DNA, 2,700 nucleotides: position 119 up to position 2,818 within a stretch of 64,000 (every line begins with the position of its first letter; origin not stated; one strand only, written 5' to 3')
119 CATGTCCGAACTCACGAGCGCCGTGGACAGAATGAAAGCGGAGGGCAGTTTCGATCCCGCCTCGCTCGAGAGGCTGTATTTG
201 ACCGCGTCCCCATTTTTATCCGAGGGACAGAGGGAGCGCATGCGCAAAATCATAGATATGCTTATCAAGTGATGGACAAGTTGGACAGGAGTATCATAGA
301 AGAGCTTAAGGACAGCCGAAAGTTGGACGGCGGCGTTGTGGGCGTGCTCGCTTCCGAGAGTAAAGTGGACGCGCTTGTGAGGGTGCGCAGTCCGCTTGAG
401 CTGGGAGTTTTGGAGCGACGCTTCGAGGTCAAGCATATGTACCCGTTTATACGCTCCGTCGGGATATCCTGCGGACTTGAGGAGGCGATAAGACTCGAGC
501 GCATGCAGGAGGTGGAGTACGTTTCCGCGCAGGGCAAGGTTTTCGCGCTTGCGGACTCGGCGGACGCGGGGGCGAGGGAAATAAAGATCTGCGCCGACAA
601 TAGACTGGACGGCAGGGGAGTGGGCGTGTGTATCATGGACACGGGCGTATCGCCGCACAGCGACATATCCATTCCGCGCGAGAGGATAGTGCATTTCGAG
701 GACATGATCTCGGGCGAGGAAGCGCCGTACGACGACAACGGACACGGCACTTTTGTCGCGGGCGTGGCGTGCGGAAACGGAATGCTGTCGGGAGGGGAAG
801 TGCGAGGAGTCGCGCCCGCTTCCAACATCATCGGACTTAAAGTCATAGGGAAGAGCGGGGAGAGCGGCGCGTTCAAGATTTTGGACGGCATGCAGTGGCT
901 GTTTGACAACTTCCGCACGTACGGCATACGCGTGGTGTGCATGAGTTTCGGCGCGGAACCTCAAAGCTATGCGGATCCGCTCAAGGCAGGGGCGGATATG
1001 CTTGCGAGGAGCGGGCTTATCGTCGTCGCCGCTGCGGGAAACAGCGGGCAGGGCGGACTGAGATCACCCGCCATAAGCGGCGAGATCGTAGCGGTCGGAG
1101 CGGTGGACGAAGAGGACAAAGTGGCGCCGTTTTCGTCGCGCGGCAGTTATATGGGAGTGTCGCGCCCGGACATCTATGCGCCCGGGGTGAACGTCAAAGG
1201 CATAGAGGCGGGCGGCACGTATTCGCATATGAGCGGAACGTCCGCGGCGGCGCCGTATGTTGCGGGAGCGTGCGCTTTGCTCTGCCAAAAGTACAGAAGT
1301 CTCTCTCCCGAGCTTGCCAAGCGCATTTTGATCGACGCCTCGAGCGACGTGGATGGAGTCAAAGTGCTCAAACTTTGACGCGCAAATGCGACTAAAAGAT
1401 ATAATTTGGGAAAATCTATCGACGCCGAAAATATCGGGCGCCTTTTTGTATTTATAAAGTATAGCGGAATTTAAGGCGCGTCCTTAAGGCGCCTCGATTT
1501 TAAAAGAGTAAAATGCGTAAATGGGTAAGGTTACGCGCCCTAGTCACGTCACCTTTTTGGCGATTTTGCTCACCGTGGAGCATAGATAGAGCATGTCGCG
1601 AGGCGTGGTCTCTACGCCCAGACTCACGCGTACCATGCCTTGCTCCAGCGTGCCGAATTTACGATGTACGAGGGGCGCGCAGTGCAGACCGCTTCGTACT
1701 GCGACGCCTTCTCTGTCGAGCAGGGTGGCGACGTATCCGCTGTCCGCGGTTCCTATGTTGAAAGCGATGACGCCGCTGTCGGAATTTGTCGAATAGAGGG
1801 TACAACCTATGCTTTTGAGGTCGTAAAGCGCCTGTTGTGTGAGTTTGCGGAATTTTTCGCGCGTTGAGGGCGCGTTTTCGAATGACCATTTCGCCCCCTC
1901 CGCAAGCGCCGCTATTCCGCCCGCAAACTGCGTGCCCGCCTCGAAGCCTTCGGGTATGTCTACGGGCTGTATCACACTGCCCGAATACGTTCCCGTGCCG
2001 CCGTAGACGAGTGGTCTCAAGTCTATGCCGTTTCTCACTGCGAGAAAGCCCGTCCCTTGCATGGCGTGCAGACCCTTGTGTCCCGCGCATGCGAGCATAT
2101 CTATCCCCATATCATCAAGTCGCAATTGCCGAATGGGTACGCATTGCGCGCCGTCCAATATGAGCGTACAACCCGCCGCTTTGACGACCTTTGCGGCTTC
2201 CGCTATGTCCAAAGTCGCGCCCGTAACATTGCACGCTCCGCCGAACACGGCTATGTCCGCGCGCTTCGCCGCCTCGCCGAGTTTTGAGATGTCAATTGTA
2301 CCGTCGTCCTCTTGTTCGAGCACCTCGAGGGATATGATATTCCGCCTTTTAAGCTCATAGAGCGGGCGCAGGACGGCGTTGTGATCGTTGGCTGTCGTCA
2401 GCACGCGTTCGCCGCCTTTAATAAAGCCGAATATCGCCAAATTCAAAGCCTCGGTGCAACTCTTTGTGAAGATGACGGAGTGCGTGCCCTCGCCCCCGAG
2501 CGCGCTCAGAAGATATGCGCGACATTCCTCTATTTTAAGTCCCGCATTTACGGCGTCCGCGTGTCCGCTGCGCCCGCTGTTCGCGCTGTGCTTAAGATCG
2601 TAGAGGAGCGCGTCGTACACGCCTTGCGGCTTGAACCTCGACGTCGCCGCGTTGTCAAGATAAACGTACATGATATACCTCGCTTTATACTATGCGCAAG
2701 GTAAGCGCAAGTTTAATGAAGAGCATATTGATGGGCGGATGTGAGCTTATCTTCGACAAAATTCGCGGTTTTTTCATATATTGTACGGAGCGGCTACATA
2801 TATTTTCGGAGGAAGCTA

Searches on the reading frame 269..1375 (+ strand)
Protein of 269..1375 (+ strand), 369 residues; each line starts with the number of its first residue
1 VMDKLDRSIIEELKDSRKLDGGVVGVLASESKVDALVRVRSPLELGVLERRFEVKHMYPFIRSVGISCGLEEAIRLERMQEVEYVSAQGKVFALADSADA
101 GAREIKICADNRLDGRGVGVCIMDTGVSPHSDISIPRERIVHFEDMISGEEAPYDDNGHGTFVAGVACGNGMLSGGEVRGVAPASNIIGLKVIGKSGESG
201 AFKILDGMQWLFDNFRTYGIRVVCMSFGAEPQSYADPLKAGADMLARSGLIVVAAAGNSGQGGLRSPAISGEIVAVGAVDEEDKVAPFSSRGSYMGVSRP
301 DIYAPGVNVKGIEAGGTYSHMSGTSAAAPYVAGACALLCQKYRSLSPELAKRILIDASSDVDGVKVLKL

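Call 55: search_protein_families(library=pfam, proteins=[window:269-1375:+], max_evalue=0.00001)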
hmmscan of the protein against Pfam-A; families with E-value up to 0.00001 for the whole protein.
window:269-1375:+ (369 aa): 1 family
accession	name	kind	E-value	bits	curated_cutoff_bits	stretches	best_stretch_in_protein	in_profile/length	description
PF00082.27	Peptidase_S8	-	8.9e-50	170.1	21.8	1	115-360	1-275/288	Subtilase family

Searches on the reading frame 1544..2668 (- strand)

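Call 55: search_protein_families(library=pfam, proteins=[window:1544-2668:-], max_evalue=0.00001)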
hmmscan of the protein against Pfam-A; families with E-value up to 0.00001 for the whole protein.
window:1544-2668:- (374 aa): 3 families
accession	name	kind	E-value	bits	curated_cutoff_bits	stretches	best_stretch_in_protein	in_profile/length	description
PF00266.25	Aminotran_5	-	4.5e-65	220.5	21.5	1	2-359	1-368/371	Aminotransferase class-V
PF01053.26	Cys_Met_Meta_PP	-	4.8e-06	25.8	27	0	60-195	65-195/381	Cys/Met metabolism PLP-dependent enzyme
PF00155.27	Aminotran_1_2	-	5.3e-06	26.3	19.7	0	64-173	68-186/361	Aminotransferase class I and II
